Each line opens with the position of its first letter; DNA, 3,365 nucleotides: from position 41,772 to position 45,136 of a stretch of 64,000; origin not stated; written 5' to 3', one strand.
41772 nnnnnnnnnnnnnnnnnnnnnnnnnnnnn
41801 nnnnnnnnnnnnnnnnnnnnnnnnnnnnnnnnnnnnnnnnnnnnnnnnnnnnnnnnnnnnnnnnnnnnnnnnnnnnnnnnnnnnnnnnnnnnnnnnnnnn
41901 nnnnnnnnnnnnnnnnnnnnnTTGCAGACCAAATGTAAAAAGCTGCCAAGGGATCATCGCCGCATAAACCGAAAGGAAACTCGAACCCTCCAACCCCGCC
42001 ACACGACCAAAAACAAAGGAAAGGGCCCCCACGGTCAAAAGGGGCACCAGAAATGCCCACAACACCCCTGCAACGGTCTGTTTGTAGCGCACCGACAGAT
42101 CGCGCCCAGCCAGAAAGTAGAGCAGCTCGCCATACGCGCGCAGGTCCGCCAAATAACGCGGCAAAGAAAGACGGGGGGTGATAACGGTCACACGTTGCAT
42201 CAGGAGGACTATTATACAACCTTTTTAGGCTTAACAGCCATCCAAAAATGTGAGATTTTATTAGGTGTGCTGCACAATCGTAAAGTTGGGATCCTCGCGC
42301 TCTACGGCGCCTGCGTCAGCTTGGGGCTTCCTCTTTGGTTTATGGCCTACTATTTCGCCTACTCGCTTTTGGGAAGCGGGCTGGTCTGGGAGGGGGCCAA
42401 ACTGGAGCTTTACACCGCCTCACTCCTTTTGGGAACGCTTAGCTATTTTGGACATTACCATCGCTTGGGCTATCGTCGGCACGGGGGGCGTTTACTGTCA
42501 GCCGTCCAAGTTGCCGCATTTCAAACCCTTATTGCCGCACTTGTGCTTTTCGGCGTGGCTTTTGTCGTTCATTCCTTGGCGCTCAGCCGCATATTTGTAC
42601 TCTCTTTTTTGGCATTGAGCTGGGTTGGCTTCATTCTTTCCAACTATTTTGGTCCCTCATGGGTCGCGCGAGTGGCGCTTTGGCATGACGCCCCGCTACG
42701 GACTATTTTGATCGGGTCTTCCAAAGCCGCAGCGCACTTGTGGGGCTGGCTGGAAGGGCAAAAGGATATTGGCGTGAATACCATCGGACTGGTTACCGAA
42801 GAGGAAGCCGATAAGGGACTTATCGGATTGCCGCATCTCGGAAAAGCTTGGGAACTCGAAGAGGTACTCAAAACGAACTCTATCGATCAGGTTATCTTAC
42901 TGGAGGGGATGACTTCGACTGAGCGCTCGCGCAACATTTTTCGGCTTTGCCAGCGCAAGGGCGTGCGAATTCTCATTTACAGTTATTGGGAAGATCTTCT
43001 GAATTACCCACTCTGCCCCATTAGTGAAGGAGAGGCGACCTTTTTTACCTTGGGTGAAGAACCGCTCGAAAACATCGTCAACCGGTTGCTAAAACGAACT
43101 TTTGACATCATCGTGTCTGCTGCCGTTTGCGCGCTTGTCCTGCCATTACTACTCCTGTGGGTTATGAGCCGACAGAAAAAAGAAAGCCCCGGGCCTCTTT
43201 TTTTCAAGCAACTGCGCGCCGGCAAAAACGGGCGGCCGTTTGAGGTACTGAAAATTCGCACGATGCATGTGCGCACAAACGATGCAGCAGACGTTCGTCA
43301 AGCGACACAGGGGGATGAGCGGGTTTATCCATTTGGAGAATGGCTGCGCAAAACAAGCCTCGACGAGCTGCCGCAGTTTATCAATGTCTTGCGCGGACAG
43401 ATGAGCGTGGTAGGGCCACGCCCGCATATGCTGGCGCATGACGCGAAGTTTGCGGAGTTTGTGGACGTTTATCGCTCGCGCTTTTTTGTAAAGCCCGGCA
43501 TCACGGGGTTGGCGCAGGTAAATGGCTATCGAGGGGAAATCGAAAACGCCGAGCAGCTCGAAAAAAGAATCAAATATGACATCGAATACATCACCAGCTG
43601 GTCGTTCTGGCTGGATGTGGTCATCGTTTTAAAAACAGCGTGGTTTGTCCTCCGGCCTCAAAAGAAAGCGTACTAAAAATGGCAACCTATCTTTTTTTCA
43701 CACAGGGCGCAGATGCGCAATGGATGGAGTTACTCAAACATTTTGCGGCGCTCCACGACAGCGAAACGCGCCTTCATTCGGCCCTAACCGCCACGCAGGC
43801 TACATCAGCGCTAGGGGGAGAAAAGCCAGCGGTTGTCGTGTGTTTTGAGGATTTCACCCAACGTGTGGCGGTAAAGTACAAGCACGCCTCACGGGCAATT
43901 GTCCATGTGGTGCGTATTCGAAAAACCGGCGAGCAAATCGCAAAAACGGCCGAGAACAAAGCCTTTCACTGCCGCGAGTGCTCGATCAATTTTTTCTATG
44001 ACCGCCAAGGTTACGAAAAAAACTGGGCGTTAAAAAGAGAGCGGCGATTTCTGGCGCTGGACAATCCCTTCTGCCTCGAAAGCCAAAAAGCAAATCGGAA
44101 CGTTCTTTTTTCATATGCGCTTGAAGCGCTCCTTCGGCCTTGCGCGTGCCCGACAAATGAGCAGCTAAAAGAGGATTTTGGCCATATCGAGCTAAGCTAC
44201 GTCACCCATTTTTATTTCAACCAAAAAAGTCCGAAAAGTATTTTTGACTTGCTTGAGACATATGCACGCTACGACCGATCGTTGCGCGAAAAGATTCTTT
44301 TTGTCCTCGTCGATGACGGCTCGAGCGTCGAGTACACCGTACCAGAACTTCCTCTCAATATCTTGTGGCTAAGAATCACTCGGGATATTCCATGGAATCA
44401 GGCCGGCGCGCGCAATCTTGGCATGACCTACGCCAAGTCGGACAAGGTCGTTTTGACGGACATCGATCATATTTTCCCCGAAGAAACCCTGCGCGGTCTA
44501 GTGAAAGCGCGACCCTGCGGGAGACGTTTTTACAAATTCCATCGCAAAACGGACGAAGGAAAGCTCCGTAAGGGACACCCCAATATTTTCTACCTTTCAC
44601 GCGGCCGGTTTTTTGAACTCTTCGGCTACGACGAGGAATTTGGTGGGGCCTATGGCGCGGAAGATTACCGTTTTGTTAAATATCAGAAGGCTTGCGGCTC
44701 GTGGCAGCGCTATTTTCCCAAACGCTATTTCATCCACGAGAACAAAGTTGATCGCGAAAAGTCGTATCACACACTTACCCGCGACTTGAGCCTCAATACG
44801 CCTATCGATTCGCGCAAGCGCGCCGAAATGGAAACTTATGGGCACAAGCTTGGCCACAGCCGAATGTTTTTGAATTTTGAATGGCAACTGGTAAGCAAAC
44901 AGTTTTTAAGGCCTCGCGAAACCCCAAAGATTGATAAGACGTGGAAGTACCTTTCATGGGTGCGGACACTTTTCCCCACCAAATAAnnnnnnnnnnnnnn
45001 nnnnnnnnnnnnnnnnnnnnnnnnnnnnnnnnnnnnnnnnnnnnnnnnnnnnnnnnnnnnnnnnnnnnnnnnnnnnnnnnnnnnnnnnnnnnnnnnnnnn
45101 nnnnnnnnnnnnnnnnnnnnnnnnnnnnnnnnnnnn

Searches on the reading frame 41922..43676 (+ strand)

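Call 54: search_protein_families(library=pfam, proteins=[window:41922-43676:+], max_evalue=0.00001)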
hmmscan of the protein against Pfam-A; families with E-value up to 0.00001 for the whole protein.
window:41922-43676:+ (584 aa): 2 families
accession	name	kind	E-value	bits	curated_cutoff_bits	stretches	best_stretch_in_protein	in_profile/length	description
PF02397.22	Bac_transf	-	2.2e-62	210.2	27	1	391-577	1-178/179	Bacterial sugar transferase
PF13727.12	CoA_binding_3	-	3.5e-09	37.4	25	1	188-352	11-173/175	CoA-binding domain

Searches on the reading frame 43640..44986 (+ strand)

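Call 54: search_protein_families(library=pfam, proteins=[window:43640-44986:+], max_evalue=0.00001)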
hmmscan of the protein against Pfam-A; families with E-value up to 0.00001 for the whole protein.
window:43640-44986:+ (448 aa): 2 families
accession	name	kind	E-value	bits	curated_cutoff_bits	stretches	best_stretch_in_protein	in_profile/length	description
PF00535.33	Glycos_transf_2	-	3.2e-06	27.6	23.3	0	217-290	26-102/168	Glycosyl transferase family 2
PF10111.15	Glyco_tranf_2_2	-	7.4e-06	26.1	27.3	0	216-284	27-99/276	Glycosyltransferase like family 2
